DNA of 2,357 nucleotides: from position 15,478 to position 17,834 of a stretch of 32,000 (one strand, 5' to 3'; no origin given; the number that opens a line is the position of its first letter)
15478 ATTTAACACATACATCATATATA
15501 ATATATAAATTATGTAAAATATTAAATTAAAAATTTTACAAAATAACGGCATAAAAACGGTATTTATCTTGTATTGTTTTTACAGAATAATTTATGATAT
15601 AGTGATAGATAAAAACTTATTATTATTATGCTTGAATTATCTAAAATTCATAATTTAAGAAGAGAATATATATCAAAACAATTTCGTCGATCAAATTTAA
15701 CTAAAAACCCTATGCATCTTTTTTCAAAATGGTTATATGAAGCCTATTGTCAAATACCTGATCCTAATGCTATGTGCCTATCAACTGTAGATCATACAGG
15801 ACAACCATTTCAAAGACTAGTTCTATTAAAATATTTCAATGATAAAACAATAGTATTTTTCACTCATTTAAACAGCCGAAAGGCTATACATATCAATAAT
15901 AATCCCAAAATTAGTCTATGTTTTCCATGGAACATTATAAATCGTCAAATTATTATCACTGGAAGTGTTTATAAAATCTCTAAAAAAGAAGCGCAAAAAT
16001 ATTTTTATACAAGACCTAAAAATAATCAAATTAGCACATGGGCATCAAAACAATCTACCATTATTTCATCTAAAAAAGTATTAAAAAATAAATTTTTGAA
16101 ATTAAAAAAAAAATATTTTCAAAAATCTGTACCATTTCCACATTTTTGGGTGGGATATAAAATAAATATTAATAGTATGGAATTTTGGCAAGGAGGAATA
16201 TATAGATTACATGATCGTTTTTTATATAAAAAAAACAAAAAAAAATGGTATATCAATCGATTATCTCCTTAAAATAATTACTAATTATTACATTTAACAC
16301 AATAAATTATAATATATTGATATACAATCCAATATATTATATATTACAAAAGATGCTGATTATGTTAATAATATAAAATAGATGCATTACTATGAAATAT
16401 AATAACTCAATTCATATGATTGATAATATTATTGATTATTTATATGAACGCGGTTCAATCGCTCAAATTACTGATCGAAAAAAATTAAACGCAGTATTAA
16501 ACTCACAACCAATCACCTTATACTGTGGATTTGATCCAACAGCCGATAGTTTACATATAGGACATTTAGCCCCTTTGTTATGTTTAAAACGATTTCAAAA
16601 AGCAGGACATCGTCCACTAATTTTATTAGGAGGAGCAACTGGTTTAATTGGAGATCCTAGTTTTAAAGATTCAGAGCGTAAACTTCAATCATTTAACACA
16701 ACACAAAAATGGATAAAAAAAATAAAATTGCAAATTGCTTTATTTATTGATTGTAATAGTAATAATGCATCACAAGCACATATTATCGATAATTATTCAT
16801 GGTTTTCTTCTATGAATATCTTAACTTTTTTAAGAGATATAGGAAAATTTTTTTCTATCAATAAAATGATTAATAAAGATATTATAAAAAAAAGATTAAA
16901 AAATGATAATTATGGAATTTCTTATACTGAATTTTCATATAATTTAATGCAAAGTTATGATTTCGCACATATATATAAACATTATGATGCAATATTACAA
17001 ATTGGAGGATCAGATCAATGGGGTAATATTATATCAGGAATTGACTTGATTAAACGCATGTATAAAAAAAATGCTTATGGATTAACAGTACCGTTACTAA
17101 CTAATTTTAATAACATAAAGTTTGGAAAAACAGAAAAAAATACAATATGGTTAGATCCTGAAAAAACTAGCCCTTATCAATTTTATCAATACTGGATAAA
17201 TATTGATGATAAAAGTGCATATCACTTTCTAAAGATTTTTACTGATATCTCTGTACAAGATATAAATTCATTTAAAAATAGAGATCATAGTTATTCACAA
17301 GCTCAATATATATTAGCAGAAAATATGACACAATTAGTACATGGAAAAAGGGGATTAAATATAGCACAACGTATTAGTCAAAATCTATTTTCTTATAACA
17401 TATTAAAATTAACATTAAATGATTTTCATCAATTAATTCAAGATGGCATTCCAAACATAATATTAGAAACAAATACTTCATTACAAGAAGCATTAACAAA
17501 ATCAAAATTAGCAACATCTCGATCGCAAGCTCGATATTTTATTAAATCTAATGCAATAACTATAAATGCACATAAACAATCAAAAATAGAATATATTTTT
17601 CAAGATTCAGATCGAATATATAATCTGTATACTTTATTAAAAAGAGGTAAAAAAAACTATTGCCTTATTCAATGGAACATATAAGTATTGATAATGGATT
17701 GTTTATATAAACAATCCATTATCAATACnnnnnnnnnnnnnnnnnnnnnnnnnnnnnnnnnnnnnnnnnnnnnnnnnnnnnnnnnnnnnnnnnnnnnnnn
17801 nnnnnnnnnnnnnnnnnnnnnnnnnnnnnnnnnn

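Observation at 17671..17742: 72-nt perfect palindrome shared by two convergent genes, forcing tyrS and nth to end in the same residues (W-N-I-stop)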

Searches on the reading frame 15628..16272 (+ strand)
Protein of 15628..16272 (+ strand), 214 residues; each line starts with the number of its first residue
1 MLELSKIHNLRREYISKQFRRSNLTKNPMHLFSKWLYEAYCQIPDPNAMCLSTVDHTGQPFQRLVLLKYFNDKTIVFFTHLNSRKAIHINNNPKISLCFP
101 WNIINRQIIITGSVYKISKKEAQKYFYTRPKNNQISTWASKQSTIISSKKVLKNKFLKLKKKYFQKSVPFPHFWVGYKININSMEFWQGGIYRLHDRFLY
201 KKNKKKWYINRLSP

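Call 8: search_protein_families(library=ncbifam, proteins=[window:15628-16272:+])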
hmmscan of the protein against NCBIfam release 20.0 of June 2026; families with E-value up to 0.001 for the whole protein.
window:15628-16272:+ (214 aa): 6 families
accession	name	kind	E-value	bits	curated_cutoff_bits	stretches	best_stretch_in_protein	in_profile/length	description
NF004231.0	PRK05679.1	subfamily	1e-77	260.4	129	1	5-214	3-213/213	pyridoxal 5'-phosphate synthase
TIGR00558.3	pdxH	equivalog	4e-73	245.1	180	1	27-214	1-190/190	pyridoxamine 5'-phosphate oxidase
NF038138.1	phena_PhzG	equivalog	1.1e-42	146.1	270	1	26-214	18-206/206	phenazine biosynthesis FMN-dependent oxidase PhzG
TIGR04026.2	PPOX_FMN_cyano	equivalog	2.4e-07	30.8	220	1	49-214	24-191/191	Npun_F5749 family FMN-dependent PPOX-type flavoprotein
TIGR03667.1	Rv3369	hypoth_equivalog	3.2e-06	27.1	125.3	1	49-123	17-90/130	TIGR03667 family PPOX class F420-dependent oxidoreductase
TIGR03618.1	Rv1155_F420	subfamily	7.4e-05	22.9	79.05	1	46-121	8-84/127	TIGR03618 family F420-dependent PPOX class oxidoreductase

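Call 36: list_cluster_members(proteins=[P0001, window:15628-16269:+, window:18457-19800:-, window:22067-22663:-, window:11291-11719:+, window:22730-23503:-, window:13359-13691:+])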
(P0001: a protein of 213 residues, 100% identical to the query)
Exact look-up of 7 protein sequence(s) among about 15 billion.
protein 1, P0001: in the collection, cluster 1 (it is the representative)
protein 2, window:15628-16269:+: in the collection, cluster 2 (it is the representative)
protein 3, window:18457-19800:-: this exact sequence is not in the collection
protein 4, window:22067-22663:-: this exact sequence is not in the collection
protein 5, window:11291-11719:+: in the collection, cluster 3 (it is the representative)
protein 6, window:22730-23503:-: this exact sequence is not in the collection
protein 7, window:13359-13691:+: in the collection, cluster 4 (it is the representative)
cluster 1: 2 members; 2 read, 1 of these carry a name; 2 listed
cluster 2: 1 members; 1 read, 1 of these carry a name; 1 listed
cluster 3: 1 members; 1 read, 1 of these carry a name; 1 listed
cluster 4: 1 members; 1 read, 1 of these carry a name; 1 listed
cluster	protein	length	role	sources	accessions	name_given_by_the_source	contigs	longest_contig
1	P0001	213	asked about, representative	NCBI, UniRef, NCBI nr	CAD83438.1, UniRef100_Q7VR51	endonuclease III [Candidatus Blochmanniella floridana] | Endonuclease III n=1 Tax=Blochmanniella floridana TaxID=203907 RepID=Q7VR51_BLOFL | endonuclease III [Candidatus Blochmannia floridanus]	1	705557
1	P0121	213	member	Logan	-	-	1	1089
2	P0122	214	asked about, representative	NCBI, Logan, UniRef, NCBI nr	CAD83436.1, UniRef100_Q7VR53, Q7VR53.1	pyridoxamine 5'-phosphate oxidase [Candidatus Blochmanniella floridana] | Pyridoxine/pyridoxamine 5'-phosphate oxidase n=1 Tax=Blochmanniella floridana ... | RecName: Full=Pyridoxine/pyridoxamine 5'-phosphate oxidase; AltName: Full=PNP/PMP ...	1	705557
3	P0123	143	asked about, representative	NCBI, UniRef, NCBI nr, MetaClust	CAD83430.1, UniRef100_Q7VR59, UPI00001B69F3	SufE protein probably involved in Fe-S center assembly [Candidatus Blochmanniella ... | SufE protein probably involved in Fe-S center assembly n=1 Tax=Blochmanniella floridana ... | SufE protein probably involved in Fe-S center assembly [Candidatus Blochmannia floridanus]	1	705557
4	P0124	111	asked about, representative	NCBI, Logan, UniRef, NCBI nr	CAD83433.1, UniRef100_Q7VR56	Glutaredoxin [Candidatus Blochmanniella floridana] | Glutaredoxin n=1 Tax=Blochmanniella floridana TaxID=203907 RepID=Q7VR56_BLOFL | Glutaredoxin [Candidatus Blochmannia floridanus]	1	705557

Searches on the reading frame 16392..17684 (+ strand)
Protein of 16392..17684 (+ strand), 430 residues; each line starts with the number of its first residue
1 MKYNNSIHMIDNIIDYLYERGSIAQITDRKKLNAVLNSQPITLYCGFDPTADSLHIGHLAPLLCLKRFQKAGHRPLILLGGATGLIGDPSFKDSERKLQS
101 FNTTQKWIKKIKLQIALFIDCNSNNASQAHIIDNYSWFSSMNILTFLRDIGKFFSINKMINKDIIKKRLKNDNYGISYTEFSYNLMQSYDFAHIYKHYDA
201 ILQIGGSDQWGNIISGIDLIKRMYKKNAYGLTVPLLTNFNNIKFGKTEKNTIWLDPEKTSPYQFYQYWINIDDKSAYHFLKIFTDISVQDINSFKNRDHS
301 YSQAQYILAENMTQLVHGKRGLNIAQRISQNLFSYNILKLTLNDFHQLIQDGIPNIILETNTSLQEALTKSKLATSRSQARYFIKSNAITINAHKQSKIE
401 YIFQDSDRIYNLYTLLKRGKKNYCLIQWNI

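Call 8: search_protein_families(library=ncbifam, proteins=[window:16392-17684:+])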
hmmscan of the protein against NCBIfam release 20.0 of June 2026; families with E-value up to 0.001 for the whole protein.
window:16392-17684:+ (430 aa): 3 families
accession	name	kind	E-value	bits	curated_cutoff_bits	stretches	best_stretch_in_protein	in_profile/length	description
TIGR00234.1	tyrS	equivalog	3.2e-119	398.6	113.8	1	10-429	3-406/406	tyrosine--tRNA ligase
NF006330.0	PRK08560.1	equivalog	1.3e-05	24.4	220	1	24-242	15-214/342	tyrosine--tRNA ligase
NF008927.0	PRK12285.1-4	equivalog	0.00085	18.4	478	0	30-70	63-102/385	tryptophan--tRNA ligase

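Call 11: find_encoding_contigs(protein=window:16392-17681:+, flank=3000, max_places=6)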
Protein window:16392-17681:+ (430 aa): no gene with exactly this product is on record in the collection.

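Call 34: find_related_loci(query=window:16392-17681:+, collection=genome_contigs, flank=10000)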
Query window:16392-17681:+ (430 aa) in genome_contigs; peptide patterns used: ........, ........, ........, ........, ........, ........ (x = any residue, [..] = any of these).
433 stretches matched a pattern; 372 encode a relative of the query (tblastn E <= 1e-3); the best 80 are kept; 80 distinct loci.
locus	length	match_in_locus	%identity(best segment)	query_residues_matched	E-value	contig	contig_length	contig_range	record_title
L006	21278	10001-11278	44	10-429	7e-122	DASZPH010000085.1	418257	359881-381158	MAG TPA_asm: Pirellulales bacterium isolate SMAG_U5966 k141_427111, whole genome shotgun sequence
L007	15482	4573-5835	45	8-428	8e-120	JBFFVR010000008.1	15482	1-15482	MAG: Candidatus Promineifilaceae bacterium isolate Mix_mud23.2022.09.62 k141_924590_length_15482_cov_6.0000, whole genom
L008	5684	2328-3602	44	10-428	6e-120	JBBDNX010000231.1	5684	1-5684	MAG: Pirellulales bacterium isolate LejiaB_66_9 Lejia_B_18149_length_5684_cov_5, whole genome shotgun sequence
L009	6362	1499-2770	43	12-429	2e-118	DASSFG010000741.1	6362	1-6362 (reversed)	MAG TPA_asm: Pirellulales bacterium isolate SMAG_U999 k141_741678, whole genome shotgun sequence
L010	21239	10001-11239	43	12-425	6e-117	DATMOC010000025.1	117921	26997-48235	MAG TPA_asm: Bryobacteraceae bacterium isolate SMAG_U12866 k141_2766303, whole genome shotgun sequence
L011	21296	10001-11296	42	2-428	1e-116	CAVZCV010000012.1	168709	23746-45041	MAG: Pirellulales bacterium isolate MFD00822.bin.1.89 genome assembly, contig: contig_38047, whole genome shotgun sequen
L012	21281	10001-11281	44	10-429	1e-115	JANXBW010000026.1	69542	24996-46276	MAG: Thermoguttaceae bacterium isolate SKYB5 NODE_26_length_69542_cov_6.175461, whole genome shotgun sequence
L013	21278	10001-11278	43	10-429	4e-115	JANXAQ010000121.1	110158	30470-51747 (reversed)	MAG: Thermoguttaceae bacterium isolate SKYB124 k141_309433, whole genome shotgun sequence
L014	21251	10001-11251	43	20-429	5e-115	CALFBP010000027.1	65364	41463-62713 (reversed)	MAG: uncultured Thermoguttaceae bacterium isolate L1_Bin_METABAT__251_1 genome assembly, contig: c_000000849127, whole g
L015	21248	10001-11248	42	20-429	8e-115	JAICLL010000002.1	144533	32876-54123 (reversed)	MAG: Pirellulales bacterium isolate GZL_HY_2_bin.141 k141_3698288_length_144533_cov_16.9312, whole genome shotgun sequen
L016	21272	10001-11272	42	13-428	9e-115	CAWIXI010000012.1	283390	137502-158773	MAG: uncultured Planctomycetota bacterium isolate MFD05684.bin.2.17 genome assembly, contig: contig_55733, whole genome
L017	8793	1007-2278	44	12-429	8e-115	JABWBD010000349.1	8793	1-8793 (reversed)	MAG: Pirellulales bacterium isolate MAG_21 scaffold_9747, whole genome shotgun sequence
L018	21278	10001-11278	43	9-428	8e-114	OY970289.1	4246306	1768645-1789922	MAG: Pirellulales bacterium isolate MFD05442.bin.c.2 genome assembly, chromosome: 1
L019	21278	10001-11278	42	10-428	9e-114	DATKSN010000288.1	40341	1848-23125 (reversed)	MAG TPA_asm: Pirellulales bacterium isolate SMAG_U14055 k141_1118065, whole genome shotgun sequence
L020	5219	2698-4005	41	1-429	4e-114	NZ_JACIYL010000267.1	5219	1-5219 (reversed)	MAG: Thermogutta sp. isolate MAG-77 Thermogutta_C3_bin35_Scaffold_267, whole genome shotgun sequence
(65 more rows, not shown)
